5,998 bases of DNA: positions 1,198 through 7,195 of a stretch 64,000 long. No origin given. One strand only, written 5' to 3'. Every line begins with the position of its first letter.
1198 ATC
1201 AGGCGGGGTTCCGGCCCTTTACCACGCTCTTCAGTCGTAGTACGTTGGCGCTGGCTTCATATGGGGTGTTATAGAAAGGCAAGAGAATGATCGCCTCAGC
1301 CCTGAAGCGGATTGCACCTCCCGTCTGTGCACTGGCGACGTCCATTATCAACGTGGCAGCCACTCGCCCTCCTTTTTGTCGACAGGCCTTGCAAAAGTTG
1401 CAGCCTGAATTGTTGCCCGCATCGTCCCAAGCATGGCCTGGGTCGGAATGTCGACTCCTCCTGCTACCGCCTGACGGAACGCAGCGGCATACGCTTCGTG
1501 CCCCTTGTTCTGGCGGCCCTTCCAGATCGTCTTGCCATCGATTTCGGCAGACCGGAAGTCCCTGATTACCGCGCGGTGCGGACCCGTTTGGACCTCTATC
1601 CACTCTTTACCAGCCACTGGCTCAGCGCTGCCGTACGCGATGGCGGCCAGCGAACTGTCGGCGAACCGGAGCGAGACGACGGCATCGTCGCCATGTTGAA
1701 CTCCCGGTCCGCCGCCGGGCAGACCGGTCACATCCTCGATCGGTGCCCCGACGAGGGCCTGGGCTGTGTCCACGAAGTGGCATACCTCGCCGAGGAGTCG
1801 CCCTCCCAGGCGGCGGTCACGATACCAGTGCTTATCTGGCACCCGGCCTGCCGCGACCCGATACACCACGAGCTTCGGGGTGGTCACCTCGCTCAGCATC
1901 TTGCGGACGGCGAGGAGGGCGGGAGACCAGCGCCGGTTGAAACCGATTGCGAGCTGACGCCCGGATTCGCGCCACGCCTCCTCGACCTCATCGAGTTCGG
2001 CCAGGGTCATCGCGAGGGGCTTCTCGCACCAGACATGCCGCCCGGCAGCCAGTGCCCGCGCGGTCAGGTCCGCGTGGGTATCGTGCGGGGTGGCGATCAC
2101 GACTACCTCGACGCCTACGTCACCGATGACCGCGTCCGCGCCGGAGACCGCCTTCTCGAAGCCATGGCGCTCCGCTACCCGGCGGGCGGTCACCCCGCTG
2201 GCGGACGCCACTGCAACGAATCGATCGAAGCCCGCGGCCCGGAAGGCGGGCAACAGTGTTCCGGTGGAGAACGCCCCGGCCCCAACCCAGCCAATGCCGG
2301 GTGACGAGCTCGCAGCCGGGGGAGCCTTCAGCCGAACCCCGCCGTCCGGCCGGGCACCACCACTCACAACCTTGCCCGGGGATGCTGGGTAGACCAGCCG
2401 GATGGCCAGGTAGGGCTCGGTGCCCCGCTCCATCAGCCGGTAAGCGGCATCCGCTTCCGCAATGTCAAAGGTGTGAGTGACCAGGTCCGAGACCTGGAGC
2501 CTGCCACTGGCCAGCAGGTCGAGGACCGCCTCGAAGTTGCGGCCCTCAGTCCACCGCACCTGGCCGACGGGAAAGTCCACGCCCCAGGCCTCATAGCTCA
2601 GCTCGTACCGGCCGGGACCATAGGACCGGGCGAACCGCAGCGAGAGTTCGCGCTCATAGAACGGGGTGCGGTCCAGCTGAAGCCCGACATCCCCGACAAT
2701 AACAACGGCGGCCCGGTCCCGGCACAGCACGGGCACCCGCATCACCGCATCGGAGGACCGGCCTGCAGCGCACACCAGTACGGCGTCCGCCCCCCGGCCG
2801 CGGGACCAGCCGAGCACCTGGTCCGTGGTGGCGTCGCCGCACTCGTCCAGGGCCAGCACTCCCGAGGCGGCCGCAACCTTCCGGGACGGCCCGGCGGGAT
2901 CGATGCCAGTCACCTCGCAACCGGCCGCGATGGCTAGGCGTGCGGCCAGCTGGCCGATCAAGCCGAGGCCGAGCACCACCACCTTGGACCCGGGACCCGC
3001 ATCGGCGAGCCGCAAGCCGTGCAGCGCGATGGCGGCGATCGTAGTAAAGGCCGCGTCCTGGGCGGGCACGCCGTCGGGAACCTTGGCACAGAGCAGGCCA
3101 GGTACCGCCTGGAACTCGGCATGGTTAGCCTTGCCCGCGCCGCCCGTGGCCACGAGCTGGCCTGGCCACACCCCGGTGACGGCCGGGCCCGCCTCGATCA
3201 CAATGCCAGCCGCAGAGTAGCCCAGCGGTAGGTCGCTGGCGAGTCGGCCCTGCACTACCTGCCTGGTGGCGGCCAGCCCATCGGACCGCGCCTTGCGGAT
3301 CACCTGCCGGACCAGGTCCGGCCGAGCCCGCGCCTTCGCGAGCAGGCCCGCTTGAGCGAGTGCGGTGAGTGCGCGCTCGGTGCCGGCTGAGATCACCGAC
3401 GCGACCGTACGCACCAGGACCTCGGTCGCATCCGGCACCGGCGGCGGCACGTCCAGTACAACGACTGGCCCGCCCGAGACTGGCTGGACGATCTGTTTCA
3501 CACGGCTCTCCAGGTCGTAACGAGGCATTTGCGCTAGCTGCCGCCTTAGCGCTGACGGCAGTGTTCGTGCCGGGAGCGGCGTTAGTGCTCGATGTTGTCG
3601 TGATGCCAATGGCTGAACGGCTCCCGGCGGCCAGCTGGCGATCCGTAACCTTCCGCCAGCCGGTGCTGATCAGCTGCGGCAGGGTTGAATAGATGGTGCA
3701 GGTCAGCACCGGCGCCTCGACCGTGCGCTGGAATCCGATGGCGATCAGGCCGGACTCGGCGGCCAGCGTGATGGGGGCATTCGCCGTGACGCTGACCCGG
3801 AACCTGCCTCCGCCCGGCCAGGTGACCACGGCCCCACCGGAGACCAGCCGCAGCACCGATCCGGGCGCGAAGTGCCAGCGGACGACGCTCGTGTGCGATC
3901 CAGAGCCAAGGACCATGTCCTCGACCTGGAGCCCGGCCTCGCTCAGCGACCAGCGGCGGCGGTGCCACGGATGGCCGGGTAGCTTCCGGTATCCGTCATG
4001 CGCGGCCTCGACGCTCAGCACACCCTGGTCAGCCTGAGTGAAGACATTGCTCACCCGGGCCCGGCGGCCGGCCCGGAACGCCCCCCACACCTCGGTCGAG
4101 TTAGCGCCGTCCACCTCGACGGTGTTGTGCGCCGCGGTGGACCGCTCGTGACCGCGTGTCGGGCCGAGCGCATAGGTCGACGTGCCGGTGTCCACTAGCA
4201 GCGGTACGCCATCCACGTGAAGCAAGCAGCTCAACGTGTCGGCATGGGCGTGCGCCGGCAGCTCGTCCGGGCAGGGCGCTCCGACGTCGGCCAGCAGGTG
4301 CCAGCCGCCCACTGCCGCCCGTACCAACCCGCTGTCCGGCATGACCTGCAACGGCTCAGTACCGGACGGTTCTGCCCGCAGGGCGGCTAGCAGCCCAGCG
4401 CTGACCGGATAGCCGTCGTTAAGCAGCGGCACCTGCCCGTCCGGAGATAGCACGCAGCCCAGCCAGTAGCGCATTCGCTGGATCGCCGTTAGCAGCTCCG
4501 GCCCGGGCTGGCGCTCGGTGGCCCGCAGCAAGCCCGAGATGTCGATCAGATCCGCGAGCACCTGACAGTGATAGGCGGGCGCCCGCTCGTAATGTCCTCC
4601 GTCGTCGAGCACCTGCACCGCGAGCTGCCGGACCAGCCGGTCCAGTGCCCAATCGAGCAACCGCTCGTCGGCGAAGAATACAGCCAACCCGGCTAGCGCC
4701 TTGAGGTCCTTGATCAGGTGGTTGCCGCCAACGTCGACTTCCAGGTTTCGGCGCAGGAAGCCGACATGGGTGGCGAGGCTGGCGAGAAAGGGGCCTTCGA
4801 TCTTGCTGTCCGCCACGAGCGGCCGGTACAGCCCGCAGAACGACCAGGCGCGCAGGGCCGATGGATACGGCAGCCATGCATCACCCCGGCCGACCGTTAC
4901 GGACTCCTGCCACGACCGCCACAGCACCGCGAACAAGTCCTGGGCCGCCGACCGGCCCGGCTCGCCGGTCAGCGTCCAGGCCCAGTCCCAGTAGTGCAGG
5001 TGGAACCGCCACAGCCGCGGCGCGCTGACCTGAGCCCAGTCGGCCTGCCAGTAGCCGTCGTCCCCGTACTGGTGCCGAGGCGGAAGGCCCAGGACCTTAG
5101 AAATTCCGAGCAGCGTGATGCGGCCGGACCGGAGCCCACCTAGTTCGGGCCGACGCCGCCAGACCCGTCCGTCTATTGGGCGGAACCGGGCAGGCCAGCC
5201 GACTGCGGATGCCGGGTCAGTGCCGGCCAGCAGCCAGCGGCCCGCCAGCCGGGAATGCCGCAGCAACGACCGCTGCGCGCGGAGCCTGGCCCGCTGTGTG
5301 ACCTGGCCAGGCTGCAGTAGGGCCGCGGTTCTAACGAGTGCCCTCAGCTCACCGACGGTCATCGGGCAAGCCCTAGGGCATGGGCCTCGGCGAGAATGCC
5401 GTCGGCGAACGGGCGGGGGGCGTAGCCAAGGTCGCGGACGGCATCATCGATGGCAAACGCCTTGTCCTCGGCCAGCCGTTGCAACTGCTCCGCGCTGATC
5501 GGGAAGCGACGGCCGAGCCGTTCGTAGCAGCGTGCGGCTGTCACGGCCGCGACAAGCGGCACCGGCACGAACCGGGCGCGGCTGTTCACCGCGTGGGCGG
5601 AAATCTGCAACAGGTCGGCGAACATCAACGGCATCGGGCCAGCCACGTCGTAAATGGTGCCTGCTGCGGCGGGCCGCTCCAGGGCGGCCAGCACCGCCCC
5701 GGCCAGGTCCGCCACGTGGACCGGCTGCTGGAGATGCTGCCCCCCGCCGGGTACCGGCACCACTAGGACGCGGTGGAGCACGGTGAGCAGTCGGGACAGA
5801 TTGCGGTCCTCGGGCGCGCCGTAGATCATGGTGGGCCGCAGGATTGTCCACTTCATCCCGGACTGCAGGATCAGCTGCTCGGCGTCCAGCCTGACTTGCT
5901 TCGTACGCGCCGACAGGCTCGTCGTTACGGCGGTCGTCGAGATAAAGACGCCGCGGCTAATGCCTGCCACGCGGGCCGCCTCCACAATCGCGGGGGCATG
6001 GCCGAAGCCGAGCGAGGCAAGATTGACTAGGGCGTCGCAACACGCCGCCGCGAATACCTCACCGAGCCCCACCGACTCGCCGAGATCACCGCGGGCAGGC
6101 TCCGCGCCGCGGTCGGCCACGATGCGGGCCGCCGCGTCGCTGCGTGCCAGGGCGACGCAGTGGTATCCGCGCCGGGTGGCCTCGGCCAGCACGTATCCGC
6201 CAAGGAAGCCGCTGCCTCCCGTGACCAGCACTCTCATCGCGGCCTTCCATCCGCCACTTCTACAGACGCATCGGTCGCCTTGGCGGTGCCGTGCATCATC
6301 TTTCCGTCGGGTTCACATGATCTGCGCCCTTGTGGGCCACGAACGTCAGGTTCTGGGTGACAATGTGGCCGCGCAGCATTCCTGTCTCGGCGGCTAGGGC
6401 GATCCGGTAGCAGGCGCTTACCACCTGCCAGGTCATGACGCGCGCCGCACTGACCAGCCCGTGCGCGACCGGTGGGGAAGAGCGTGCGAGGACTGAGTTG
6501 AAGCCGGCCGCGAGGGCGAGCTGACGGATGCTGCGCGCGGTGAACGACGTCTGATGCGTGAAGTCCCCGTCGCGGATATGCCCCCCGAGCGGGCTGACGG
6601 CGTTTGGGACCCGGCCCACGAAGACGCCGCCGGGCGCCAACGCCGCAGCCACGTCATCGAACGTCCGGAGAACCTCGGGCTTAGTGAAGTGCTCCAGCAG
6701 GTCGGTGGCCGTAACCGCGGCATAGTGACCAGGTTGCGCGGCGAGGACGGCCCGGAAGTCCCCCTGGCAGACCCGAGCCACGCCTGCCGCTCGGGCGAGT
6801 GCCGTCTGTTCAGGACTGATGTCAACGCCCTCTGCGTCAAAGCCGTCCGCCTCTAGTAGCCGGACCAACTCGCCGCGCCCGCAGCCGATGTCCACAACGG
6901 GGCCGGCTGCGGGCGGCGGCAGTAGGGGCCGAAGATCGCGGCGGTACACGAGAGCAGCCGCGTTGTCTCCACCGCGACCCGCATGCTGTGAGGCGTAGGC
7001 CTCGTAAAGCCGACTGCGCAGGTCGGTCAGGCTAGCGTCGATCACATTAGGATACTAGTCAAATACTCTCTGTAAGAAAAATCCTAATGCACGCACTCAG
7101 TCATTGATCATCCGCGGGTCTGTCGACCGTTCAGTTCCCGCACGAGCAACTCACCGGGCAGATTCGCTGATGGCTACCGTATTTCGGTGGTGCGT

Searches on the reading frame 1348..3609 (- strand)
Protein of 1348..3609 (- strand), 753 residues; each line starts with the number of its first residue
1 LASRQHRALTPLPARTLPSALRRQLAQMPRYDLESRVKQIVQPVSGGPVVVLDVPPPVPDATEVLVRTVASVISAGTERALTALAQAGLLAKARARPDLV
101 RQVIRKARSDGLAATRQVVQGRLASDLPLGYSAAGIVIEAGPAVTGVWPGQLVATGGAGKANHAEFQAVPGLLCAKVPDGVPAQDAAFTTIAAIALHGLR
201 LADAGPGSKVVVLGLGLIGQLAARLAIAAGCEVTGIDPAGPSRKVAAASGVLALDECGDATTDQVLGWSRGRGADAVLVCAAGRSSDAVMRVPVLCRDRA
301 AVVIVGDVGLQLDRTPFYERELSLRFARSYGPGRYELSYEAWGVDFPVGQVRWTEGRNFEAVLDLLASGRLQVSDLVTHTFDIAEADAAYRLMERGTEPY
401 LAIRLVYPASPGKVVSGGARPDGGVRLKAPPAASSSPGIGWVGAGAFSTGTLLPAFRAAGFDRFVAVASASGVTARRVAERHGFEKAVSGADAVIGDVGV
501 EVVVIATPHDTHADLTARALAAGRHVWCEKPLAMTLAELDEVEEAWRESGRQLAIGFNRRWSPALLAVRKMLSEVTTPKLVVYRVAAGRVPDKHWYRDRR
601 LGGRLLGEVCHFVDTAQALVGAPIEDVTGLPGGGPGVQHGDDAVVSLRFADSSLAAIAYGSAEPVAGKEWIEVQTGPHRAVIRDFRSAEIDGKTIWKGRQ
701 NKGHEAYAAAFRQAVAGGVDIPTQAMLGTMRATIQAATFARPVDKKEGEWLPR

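Call 69: search_protein_families(library=pfam, proteins=[window:1348-3609:-])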
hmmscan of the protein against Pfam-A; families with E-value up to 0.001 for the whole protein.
window:1348-3609:- (753 aa): 5 families
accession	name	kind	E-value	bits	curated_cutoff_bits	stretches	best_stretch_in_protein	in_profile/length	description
PF01408.29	GFO_IDH_MocA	-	9.8e-21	75.1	24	1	439-557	3-120/120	Oxidoreductase family, NAD-binding Rossmann fold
PF13602.12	ADH_zinc_N_2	-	7.7e-07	30.5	27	1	254-397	3-127/134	Zinc-binding dehydrogenase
PF00107.32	ADH_zinc_N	-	2.5e-06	27.9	31.8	1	218-335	2-120/129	Zinc-binding dehydrogenase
PF22725.1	GFO_IDH_MocA_C3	-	7.2e-06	26.4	27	1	579-664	17-107/124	GFO/IDH/MocA C-terminal domain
PF02826.25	2-Hacid_dh_C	-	0.00043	20.2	25.1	0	207-250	36-79/178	D-isomer specific 2-hydroxyacid dehydrogenase, NAD binding domain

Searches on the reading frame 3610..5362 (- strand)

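Call 69: search_protein_families(library=pfam, proteins=[window:3610-5362:-])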
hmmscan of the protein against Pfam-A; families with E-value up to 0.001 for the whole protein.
window:3610-5362:- (584 aa): 2 families
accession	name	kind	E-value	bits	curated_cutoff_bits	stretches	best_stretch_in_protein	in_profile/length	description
PF07940.18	Hepar_II_III_C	-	7.8e-49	166.8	24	1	335-545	3-212/237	Heparinase II/III-like, C-terminal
PF16889.11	Hepar_II_III_N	-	4.8e-11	43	22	1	192-321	184-317/340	Heparinase II/III N-terminus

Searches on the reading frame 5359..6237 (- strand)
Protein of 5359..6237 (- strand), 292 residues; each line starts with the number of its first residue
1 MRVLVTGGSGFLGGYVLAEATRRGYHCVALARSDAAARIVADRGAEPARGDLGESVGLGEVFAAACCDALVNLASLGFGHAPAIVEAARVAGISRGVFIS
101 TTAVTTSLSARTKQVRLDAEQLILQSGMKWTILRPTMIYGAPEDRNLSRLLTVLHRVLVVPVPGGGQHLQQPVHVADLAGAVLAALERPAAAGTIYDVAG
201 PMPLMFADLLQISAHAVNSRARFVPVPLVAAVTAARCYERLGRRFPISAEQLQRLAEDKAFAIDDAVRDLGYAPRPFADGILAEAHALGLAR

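Call 13: search_protein_families(library=pfam, proteins=[window:5359-6237:-])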
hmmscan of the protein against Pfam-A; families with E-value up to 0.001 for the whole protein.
window:5359-6237:- (292 aa): 6 families
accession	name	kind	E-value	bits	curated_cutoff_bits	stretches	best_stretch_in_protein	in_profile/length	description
PF01370.27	Epimerase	-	1.6e-18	67.5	20.9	2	3-79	1-77/240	NAD dependent epimerase/dehydratase family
PF13460.12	NAD_binding_10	-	9.7e-13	48.8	27.2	1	7-144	1-152/184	NAD(P)H-binding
PF04321.23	RmlD_sub_bind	-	1.7e-08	34.4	27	0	1-74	1-59/287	RmlD substrate binding domain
PF05368.20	NmrA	-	3.3e-07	30.6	27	1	2-192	4-209/298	NmrA-like family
PF01073.25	3Beta_HSD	-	0.00013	21.5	22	0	125-198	166-248/280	3-beta hydroxysteroid dehydrogenase/isomerase family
PF16363.11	GDP_Man_Dehyd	-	0.00017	21.6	27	1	4-75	1-84/332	GDP-mannose 4,6 dehydratase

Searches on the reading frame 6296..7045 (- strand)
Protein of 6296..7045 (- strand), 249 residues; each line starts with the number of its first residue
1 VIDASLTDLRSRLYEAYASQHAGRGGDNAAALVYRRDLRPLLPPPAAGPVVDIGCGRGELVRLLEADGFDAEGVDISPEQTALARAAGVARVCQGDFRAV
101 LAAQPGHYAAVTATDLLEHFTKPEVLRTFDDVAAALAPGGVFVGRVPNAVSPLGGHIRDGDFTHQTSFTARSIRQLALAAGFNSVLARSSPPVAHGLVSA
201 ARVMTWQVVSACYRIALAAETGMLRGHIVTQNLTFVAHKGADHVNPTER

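Call 13: search_protein_families(library=pfam, proteins=[window:6296-7045:-])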
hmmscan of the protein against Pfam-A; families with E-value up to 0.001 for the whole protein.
window:6296-7045:- (249 aa): 7 families
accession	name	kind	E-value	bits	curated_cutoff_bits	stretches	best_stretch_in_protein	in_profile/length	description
PF13489.12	Methyltransf_23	-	5.8e-23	81.9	27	1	34-184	9-161/164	Methyltransferase domain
PF13649.12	Methyltransf_25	-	7.7e-14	52.6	27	1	50-140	1-97/97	Methyltransferase domain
PF08241.18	Methyltransf_11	-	1.6e-11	45.1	21.2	1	51-143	1-94/95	Methyltransferase domain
PF08242.18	Methyltransf_12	-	8.2e-10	39.7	30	1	51-142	1-98/98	Methyltransferase domain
PF13847.12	Methyltransf_31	-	8.3e-07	29.2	27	1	49-161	6-126/145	Methyltransferase domain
PF07021.18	MetW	-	9.5e-05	22.5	21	1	48-102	15-69/193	Methionine biosynthesis protein MetW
PF02353.26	CMAS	-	0.00084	19.2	27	0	50-143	66-163/273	Mycolic acid cyclopropane synthetase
